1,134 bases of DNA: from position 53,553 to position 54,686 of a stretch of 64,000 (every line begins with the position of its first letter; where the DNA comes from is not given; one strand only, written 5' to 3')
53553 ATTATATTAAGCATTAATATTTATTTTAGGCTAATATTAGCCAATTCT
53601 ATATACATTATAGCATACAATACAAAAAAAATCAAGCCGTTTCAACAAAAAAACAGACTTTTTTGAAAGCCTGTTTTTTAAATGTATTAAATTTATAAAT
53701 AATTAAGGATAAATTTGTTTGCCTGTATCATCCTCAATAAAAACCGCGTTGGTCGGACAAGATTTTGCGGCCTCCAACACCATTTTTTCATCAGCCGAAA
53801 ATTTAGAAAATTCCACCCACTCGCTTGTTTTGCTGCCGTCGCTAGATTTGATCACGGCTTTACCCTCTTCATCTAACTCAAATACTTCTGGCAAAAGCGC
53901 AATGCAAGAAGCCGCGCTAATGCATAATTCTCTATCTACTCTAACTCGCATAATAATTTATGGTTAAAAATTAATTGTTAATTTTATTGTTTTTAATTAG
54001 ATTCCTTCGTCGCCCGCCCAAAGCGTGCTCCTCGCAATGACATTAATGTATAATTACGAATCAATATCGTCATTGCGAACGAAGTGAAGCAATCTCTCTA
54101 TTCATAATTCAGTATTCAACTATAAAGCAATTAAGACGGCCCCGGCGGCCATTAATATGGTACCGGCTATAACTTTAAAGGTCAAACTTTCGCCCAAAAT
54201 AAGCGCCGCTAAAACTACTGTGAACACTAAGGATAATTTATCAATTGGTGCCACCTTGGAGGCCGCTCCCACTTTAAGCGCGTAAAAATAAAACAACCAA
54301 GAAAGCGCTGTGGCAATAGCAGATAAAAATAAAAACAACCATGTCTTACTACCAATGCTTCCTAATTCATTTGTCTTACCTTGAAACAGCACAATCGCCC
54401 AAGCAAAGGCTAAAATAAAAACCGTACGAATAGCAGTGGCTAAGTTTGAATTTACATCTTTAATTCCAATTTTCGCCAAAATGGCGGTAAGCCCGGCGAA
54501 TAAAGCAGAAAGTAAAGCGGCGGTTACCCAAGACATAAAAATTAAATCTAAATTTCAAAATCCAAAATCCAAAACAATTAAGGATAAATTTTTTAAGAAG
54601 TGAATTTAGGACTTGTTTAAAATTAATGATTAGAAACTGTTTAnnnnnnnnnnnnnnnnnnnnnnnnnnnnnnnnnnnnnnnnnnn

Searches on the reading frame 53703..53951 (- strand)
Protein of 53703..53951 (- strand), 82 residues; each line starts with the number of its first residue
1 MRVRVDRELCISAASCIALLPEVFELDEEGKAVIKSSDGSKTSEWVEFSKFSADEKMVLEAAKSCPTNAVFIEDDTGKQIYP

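Call 3: search_protein_families(library=pfam, proteins=[window:53703-53951:-], max_evalue=0.01)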
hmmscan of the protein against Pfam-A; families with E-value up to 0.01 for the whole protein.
window:53703-53951:- (82 aa): 3 families
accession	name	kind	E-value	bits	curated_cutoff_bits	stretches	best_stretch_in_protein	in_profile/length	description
PF13459.11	Fer4_15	-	4.4e-14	53.4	22.4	1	3-71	1-65/66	4Fe-4S single cluster domain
PF13370.11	Fer4_13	-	2.2e-11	44.7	24.5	1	5-70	1-56/58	4Fe-4S single cluster domain of Ferredoxin I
PF06902.16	Fer4_19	-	4e-05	24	24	1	2-32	7-37/64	Divergent 4Fe-4S mono-cluster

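Call 73: search_protein_families(library=ncbifam, proteins=[window:53703-53951:-], max_evalue=0.00001)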
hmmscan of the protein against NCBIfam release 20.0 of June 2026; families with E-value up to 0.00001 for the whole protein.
window:53703-53951:- (82 aa): 0 families

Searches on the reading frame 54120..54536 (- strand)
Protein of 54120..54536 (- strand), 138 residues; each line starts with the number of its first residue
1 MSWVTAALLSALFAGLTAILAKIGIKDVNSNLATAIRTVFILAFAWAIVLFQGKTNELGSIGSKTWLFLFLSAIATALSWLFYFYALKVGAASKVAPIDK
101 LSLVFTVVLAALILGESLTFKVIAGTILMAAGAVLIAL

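Call 3: search_protein_families(library=pfam, proteins=[window:54120-54536:-], max_evalue=0.01)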
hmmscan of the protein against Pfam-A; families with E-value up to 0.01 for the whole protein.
window:54120-54536:- (138 aa): 2 families
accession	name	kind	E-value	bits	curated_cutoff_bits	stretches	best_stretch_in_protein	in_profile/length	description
PF00892.27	EamA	-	1.3e-23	84.3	28.2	1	2-137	2-134/135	EamA-like transporter family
PF03151.22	TPT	-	0.0078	16.1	30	0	40-136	39-135/291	Triose-phosphate Transporter family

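Call 73: search_protein_families(library=ncbifam, proteins=[window:54120-54536:-], max_evalue=0.00001)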
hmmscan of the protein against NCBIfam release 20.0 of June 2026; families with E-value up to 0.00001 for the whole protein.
window:54120-54536:- (138 aa): 0 families
